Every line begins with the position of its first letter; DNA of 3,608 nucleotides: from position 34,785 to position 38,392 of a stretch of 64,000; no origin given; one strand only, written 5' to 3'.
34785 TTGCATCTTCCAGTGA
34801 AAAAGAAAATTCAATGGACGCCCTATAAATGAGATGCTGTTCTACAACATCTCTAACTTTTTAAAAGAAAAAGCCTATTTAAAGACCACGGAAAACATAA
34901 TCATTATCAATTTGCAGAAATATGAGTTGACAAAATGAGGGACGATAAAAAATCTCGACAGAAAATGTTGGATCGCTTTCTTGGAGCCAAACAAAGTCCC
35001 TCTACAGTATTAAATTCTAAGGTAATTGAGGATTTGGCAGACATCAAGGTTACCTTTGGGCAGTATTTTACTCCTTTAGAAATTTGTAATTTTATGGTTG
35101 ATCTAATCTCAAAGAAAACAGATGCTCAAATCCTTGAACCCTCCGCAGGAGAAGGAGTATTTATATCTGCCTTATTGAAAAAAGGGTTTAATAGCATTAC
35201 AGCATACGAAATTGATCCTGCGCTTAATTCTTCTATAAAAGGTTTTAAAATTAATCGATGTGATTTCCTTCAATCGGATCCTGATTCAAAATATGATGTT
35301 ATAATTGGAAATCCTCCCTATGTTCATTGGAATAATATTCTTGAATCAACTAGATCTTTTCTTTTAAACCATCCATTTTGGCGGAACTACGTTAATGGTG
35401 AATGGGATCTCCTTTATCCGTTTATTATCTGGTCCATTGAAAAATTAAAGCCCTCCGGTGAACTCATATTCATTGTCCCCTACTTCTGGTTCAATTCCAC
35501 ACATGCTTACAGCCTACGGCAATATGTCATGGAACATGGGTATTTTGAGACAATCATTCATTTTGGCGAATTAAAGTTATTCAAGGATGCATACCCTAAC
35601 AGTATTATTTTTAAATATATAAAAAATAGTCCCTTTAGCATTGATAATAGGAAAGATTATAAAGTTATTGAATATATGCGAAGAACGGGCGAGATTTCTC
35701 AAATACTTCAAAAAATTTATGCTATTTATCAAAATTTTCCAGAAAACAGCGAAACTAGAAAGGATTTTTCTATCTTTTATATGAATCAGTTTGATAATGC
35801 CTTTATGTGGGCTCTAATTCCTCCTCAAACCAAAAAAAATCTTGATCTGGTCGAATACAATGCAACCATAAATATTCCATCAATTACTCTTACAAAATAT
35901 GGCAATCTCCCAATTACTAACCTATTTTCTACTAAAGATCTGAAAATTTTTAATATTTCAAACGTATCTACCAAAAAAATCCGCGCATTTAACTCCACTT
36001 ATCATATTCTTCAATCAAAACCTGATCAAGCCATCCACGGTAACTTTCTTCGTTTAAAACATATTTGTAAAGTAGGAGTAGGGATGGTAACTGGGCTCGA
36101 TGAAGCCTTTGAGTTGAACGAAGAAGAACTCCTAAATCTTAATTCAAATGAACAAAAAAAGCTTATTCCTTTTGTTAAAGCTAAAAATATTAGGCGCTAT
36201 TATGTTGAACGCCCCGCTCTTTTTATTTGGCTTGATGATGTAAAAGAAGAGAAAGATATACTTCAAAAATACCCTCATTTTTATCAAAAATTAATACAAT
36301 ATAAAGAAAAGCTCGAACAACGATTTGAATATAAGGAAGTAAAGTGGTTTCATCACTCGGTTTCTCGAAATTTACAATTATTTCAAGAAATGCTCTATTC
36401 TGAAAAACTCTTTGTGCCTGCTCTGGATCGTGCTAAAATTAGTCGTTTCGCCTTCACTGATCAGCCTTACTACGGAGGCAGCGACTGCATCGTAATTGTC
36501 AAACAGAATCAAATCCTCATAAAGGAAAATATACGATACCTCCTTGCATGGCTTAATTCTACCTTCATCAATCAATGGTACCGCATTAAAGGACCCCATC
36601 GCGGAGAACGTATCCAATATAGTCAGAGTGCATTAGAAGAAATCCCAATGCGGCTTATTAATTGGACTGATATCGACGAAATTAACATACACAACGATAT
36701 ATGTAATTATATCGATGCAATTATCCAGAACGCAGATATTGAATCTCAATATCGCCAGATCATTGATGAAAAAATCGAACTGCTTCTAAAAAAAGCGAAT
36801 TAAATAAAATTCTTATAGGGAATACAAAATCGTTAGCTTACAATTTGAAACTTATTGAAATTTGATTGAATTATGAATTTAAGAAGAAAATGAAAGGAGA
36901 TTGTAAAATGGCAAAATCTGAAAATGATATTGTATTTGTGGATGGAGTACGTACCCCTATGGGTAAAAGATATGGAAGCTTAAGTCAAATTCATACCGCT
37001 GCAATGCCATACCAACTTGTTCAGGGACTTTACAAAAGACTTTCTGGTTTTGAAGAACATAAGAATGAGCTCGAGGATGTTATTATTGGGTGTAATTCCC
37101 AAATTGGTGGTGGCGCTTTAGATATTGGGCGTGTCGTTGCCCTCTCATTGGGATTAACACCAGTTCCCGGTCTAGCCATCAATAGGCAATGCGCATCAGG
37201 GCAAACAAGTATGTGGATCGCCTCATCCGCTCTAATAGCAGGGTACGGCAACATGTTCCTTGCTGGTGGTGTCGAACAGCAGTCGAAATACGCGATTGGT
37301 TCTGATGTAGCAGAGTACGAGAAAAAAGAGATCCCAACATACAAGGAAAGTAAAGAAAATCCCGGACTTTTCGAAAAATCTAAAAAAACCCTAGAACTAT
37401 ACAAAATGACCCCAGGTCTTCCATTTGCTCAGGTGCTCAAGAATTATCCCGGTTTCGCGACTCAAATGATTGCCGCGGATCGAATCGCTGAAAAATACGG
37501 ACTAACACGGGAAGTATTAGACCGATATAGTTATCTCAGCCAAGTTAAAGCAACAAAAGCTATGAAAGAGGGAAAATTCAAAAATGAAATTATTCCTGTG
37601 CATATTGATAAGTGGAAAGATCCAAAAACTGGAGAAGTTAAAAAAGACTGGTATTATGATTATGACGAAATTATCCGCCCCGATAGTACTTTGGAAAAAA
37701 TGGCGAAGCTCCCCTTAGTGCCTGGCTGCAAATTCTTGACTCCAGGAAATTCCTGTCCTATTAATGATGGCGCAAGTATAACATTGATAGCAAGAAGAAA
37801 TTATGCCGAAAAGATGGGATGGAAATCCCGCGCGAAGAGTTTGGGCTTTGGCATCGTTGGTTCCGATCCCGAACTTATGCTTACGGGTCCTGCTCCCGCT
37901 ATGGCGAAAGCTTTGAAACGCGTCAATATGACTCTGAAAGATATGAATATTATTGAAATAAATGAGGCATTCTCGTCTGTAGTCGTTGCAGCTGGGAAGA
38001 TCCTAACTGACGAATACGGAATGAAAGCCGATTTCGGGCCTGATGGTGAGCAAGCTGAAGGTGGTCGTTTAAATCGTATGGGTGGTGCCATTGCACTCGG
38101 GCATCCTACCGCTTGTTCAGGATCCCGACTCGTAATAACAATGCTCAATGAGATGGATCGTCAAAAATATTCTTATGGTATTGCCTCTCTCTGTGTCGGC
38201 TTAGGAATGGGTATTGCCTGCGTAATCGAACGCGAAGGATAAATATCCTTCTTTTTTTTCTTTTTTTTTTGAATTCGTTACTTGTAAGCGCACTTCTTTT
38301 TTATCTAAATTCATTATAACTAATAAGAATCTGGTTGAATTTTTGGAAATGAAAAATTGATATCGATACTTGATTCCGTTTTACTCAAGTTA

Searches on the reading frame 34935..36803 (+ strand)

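Call 71: search_protein_families(library=pfam, proteins=[window:34935-36803:+], max_evalue=0.00001)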
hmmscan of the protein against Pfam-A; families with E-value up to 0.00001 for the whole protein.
window:34935-36803:+ (622 aa): 3 families
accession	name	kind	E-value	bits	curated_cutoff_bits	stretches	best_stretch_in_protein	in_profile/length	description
PF07669.17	Eco57I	-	3.1e-17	63.6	25.3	1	108-216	62-171/171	Eco57I restriction-modification methylase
PF02384.22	N6_Mtase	-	3.1e-12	46.9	20.4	1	103-272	106-279/311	N-6 DNA Methylase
PF12950.13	TaqI_C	-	3.8e-06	27.6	26.5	1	413-571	3-117/118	TaqI-like C-terminal specificity domain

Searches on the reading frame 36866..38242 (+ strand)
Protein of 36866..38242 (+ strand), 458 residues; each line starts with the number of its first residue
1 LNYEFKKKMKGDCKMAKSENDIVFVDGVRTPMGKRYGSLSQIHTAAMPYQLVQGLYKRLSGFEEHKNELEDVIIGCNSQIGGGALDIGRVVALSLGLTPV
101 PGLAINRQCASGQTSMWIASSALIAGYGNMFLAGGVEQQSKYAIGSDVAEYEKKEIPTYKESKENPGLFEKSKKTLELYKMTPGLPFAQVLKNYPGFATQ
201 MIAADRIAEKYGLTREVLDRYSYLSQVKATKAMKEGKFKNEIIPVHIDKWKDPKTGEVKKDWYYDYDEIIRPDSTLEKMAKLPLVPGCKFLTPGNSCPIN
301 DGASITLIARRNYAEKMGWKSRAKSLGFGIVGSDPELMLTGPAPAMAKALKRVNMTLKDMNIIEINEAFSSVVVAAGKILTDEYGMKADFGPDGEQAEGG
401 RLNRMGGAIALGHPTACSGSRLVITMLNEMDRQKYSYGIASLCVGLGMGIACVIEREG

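Call 71: search_protein_families(library=pfam, proteins=[window:36866-38242:+], max_evalue=0.00001)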
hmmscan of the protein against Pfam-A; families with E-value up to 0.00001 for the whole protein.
window:36866-38242:+ (458 aa): 2 families
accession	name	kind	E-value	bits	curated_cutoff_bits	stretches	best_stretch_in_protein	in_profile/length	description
PF00108.29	Thiolase_N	-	6.7e-41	140.8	26.4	1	22-311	1-259/260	Thiolase, N-terminal domain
PF02803.24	Thiolase_C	-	1e-34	119.3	27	1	322-456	4-123/123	Thiolase, C-terminal domain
